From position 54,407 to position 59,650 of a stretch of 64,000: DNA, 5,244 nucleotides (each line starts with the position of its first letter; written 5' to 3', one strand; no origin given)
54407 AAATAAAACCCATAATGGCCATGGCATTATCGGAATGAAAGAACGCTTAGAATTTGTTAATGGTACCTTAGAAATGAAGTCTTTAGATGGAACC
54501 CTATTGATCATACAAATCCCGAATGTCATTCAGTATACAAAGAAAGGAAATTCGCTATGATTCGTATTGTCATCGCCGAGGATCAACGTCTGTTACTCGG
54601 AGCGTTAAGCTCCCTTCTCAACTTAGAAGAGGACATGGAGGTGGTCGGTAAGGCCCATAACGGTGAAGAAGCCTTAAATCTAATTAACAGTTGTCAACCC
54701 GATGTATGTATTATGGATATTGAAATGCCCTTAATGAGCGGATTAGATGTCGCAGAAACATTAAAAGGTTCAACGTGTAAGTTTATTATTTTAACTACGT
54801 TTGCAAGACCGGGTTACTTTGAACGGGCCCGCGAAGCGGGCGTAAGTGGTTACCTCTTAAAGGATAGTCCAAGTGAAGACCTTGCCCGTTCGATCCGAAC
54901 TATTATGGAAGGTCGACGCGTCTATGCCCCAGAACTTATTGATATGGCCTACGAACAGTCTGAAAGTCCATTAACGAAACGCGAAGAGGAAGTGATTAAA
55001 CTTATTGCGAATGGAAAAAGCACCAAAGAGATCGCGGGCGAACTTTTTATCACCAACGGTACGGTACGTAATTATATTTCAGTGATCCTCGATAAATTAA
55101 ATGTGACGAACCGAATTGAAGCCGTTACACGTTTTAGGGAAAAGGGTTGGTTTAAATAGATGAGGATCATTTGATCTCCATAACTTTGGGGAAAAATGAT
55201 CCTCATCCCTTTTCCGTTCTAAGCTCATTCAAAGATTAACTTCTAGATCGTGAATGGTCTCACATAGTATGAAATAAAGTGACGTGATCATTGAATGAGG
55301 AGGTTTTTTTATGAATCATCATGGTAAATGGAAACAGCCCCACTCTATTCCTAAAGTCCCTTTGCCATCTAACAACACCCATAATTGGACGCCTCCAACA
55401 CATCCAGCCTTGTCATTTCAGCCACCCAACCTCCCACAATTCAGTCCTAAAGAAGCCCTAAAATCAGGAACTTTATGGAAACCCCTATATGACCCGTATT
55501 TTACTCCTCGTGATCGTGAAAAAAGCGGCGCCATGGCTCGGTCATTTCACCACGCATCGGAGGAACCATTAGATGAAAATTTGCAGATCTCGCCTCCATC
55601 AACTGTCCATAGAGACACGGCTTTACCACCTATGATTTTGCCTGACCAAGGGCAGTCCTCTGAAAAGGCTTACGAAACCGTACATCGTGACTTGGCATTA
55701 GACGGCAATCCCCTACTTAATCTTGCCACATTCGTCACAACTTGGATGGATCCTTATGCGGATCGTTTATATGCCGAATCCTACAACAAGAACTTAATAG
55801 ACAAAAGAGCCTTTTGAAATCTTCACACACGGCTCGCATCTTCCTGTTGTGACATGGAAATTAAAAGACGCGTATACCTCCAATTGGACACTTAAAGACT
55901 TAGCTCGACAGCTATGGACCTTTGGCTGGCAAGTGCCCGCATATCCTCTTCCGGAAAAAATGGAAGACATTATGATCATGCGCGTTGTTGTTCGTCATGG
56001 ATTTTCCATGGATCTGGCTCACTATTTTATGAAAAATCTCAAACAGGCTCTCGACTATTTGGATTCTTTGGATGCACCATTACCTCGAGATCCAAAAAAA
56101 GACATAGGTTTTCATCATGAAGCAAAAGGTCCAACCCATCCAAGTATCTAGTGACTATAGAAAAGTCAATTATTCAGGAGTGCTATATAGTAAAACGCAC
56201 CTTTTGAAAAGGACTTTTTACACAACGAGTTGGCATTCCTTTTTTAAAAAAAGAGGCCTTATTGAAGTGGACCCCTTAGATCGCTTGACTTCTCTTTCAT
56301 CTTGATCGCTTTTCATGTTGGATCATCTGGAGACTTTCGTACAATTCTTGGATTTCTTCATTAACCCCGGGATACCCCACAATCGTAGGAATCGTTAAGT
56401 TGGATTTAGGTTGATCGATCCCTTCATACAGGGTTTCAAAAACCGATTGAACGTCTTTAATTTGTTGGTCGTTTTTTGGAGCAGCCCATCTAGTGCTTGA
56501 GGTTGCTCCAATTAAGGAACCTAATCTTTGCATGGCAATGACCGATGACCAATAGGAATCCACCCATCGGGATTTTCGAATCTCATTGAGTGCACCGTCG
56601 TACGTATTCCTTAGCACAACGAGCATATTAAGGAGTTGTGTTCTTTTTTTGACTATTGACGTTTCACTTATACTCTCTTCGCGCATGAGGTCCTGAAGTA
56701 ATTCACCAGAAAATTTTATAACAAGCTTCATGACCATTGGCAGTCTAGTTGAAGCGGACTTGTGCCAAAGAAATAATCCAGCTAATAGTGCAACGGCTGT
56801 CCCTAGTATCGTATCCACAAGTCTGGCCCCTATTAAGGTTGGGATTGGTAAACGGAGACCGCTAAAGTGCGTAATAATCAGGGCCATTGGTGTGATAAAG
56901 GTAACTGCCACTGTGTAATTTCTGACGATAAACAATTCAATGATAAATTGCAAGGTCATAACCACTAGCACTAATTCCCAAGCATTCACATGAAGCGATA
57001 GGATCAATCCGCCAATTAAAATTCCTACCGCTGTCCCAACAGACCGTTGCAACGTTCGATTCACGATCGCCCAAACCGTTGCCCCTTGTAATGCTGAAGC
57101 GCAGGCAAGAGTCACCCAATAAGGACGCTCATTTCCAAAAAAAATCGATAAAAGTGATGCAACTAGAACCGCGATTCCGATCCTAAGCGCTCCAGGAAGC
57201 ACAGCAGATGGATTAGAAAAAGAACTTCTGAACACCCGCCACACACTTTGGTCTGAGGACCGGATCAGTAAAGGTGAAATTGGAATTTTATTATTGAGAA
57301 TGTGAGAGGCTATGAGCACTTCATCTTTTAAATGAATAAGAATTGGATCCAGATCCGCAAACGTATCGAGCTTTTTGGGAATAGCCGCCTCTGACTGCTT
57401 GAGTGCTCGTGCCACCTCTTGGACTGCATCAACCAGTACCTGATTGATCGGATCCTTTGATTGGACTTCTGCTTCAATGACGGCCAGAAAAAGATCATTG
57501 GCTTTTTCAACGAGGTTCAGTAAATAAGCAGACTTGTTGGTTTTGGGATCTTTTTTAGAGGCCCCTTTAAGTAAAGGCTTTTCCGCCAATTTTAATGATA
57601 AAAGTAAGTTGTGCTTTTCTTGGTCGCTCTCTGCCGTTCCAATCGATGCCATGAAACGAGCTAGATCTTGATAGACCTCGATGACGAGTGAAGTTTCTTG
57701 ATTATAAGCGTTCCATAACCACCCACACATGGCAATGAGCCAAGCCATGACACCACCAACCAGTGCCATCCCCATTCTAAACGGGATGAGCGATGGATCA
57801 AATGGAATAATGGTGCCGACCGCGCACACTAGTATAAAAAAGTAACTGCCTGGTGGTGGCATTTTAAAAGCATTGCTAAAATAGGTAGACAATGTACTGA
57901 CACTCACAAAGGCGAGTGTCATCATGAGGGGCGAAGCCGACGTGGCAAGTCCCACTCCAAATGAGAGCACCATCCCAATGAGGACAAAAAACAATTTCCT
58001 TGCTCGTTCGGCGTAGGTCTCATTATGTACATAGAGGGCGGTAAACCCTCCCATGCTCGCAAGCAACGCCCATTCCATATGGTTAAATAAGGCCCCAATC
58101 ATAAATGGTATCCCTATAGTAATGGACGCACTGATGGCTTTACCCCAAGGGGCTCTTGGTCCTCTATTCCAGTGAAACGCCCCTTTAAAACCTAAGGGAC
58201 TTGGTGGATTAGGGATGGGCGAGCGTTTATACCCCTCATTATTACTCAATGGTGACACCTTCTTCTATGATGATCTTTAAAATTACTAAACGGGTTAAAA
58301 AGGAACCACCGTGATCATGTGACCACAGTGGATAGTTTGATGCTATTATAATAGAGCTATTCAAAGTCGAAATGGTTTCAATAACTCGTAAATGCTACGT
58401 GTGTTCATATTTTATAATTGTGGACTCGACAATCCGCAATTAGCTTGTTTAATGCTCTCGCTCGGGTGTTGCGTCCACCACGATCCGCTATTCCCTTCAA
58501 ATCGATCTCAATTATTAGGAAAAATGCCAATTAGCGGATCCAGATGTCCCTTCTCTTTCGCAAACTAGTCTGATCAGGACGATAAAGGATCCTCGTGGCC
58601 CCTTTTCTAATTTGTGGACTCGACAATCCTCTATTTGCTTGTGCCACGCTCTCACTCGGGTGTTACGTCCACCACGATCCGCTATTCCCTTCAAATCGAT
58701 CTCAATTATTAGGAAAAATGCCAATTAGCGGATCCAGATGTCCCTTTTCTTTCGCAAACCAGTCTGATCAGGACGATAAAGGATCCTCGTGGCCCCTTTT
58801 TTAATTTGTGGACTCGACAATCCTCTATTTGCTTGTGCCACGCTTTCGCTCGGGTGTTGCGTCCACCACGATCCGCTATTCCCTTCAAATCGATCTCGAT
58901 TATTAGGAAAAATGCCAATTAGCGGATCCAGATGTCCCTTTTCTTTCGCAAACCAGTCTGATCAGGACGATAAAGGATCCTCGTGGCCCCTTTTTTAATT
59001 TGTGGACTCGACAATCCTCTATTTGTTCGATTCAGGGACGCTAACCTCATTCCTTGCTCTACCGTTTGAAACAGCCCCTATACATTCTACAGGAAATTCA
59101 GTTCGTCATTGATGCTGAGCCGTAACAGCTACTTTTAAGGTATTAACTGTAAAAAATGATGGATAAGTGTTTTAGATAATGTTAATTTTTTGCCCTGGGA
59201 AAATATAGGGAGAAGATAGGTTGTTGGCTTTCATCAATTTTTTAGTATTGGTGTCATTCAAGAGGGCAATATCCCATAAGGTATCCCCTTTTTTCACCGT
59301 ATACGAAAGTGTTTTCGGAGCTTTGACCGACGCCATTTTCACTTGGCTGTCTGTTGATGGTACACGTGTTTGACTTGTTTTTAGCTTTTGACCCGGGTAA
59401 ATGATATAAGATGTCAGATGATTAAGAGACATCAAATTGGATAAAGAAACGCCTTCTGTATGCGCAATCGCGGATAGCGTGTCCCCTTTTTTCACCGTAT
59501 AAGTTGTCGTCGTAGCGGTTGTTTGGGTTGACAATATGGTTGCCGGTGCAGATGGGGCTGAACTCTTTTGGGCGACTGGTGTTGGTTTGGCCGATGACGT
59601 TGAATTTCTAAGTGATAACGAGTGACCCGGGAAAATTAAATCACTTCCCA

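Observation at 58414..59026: A second 194-bp tandem array, 54 kb from the first, with the same period and the same order of conserved blocks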

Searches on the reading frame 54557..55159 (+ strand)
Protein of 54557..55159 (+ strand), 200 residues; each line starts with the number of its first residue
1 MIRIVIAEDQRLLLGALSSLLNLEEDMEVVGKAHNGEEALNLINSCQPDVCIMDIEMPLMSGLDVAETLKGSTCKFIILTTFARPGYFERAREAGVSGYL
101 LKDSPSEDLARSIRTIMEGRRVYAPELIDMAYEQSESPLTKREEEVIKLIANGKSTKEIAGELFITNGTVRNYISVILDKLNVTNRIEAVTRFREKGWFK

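Call 19: find_encoding_contigs(protein=window:54557-55159:+, flank=10000, max_places=10)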
Protein window:54557-55159:+ (200 aa): 1 contig read that carries it; 1 place shown.
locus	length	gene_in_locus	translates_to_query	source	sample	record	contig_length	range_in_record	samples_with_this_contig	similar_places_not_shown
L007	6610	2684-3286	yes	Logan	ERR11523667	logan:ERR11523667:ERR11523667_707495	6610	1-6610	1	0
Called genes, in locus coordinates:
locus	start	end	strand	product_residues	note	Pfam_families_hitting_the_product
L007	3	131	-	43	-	?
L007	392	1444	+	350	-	PF00487:FA_desaturase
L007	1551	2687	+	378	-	PF23540:DesK_N, PF07730:HisKA_3, PF02518:HATPase_c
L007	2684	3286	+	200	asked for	PF00072:Response_reg, PF00196:GerE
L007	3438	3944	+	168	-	PF11007:CotJA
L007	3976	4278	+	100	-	-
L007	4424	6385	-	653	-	PF13515:FUSC_2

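Call 40: list_cluster_members(proteins=[P0001, window:54557-55159:+, window:60737-61297:-, window:61832-62692:-])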
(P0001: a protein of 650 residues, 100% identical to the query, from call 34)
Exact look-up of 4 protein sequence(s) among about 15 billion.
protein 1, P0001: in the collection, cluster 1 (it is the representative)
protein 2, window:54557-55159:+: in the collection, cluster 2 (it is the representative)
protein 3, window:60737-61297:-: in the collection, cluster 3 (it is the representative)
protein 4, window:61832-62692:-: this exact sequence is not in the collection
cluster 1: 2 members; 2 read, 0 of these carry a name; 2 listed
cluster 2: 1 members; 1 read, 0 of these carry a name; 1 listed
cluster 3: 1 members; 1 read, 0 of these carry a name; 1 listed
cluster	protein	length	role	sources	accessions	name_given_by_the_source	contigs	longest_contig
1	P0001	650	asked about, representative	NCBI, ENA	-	-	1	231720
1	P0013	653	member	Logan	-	-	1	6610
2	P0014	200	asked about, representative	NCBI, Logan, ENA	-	-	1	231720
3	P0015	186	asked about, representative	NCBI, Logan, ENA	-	-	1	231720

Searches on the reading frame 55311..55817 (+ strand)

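Call 85: search_protein_families(library=pfam, proteins=[window:55311-55817:+], max_evalue=0.001)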
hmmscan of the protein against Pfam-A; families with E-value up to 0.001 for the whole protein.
window:55311-55817:+ (168 aa): 1 family
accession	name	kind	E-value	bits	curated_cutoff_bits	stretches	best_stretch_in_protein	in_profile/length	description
PF11007.13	CotJA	-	2e-08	34.4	25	1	35-63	8-35/35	Spore coat associated protein JA (CotJA)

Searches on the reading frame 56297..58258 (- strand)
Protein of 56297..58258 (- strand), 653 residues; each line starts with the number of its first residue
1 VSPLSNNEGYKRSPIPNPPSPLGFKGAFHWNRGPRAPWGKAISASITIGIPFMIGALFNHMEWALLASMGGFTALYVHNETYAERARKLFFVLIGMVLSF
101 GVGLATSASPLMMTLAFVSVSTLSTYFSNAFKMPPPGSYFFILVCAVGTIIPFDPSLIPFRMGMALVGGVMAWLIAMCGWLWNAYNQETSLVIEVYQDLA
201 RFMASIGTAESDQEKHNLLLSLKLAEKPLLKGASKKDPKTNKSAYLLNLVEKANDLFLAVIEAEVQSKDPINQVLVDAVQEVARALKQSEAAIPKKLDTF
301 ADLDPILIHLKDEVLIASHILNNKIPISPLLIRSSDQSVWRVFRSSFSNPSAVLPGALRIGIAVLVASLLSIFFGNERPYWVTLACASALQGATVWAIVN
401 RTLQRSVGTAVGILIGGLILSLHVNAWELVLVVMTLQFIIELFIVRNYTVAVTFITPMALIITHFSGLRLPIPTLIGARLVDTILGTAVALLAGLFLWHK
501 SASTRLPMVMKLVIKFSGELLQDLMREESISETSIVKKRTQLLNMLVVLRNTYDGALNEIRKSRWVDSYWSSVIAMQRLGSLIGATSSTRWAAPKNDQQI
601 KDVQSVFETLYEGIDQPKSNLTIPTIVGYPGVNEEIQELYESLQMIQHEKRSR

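Call 18: find_encoding_contigs(protein=window:56297-58258:-, flank=6000, max_places=10)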
Protein window:56297-58258:- (653 aa): no gene with exactly this product is on record in the collection.

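Call 34: find_homologous_proteins(query=window:56297-58258:-, max_evalue=1e-30)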
Query window:56297-58258:- (653 aa): 12 proteins with E <= 1e-30 among 8000 candidates.
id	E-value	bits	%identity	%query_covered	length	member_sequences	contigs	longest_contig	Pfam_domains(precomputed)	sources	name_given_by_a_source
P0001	0.0e+0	1436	100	100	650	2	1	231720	PF13515.13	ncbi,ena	-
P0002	3.2e-215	734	53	99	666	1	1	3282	PF13515.13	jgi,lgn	jgi:uncharacterized membrane protein YgaE (UPF0421/DUF939 family)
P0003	1.6e-190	653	48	97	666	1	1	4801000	PF13515.13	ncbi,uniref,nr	ncbi:FUSC family protein [Pullulanibacillus sp. KACC 23026]|uniref:FUSC family protein n=1 Tax=Pullu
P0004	3.9e-109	384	34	97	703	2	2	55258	PF04632.19,PF13515.13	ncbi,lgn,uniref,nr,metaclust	ncbi:FUSC family protein [Alicyclobacillus herbarius]|uniref:FUSC family protein n=1 Tax=Alicyclobac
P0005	1.9e-95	339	33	94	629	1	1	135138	PF04632.19,PF13515.13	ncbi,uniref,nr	ncbi:FUSC family protein [Cytobacillus depressus]|uniref:FUSC family protein n=1 Tax=Cytobacillus de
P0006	2.1e-95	339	50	28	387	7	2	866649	PF13515.13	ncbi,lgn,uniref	ncbi:FUSC family protein [Ectobacillus funiculus]|uniref:FUSC family protein n=1 Tax=Ectobacillus fu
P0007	7.4e-95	337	33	93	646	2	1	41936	PF13515.13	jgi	jgi:uncharacterized membrane protein YccC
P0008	4.8e-93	331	32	96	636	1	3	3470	PF13515.13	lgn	-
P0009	1.6e-83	299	31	97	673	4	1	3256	PF13515.13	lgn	-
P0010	5.3e-42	162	27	89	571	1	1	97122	PF04632.19,PF13515.13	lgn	-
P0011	2.0e-41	160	27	88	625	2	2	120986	PF04632.19,PF13515.13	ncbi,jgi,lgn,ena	-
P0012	5.6e-38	149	37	21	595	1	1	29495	PF13515.13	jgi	jgi:uncharacterized membrane protein YccC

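Call 35: find_encoding_contigs(protein=P0001, flank=10000, max_places=10)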
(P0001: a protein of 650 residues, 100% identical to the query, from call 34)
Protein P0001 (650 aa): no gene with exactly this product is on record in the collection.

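Call 36: find_encoding_contigs(protein=P0003, flank=10000, max_places=4)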
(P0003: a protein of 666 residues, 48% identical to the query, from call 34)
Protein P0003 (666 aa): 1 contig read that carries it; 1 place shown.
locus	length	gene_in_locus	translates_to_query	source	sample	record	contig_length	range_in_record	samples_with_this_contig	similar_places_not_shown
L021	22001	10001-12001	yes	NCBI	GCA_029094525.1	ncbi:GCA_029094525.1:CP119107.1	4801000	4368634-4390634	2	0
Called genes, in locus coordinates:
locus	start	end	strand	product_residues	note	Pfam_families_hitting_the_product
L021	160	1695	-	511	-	PF00117:GATase, PF07722:Peptidase_C26, PF02540:NAD_synthase (weak), PF03054:tRNA_Me_trans (faint), PF00958:GMP_synt_C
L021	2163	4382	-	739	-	PF11992:TgpA_N, PF01841:Transglut_core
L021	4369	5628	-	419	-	PF01882:DUF58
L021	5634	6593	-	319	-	PF20030:bpMoxR, PF00004:AAA, PF07726:AAA_3, PF07728:AAA_5, PF17863:AAA_lid_2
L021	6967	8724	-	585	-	PF13304:AAA_21 (faint), PF00664:ABC_membrane, PF00005:ABC_tran, PF02463:SMC_N (faint)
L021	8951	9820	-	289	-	PF00126:HTH_1, PF03466:LysR_substrate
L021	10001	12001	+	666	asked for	PF13515:FUSC_2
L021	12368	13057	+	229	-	PF00072:Response_reg, PF00486:Trans_reg_C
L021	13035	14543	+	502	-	PF00512:HisKA, PF02518:HATPase_c, PF14501:HATPase_c_5 (weak)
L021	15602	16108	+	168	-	PF04542:Sigma70_r2, PF07638:Sigma70_ECF (weak), PF08281:Sigma70_r4_2, PF04545:Sigma70_r4 (weak)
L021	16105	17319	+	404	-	-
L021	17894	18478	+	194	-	-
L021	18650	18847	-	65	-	-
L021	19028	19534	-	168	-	-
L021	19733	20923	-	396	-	PF00083:Sugar_tr, PF05977:MFS_3 (weak), PF07690:MFS_1, PF12832:MFS_1_like, PF13347:MFS_2 (faint), PF00083:Sugar_tr, PF07690:MFS_1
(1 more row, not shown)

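Call 37: find_encoding_contigs(protein=P0002, flank=10000, max_places=4)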
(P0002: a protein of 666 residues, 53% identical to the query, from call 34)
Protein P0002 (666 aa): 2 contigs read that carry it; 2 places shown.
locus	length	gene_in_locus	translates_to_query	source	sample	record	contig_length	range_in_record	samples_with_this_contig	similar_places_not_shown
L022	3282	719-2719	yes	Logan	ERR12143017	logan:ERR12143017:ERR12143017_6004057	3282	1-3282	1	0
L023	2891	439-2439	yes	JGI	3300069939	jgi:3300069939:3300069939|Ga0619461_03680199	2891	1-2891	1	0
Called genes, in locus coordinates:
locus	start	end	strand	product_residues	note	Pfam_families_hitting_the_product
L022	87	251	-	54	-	-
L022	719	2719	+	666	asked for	PF13515:FUSC_2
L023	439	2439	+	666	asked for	PF13515:FUSC_2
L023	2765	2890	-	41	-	?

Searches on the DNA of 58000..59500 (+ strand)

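Call 5: search_rna_families(source=window, start=58000, end=59500, threshold=evalue, max_evalue=10)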
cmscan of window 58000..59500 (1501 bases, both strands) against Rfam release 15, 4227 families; matches with E-value up to 10: 0.
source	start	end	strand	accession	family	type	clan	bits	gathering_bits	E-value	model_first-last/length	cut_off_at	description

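Call 11: search_dna_similar(query=window:58418-58999:+, collection=plasmids, mode=distant, max_evalue=0.01)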
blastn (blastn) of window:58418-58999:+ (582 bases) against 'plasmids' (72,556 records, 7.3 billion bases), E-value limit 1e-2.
No match.

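Call 12: search_dna_similar(query=window:58418-58999:+, collection=phages, mode=distant, max_evalue=0.01)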
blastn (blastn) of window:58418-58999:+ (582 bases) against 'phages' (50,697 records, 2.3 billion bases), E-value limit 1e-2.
No match.
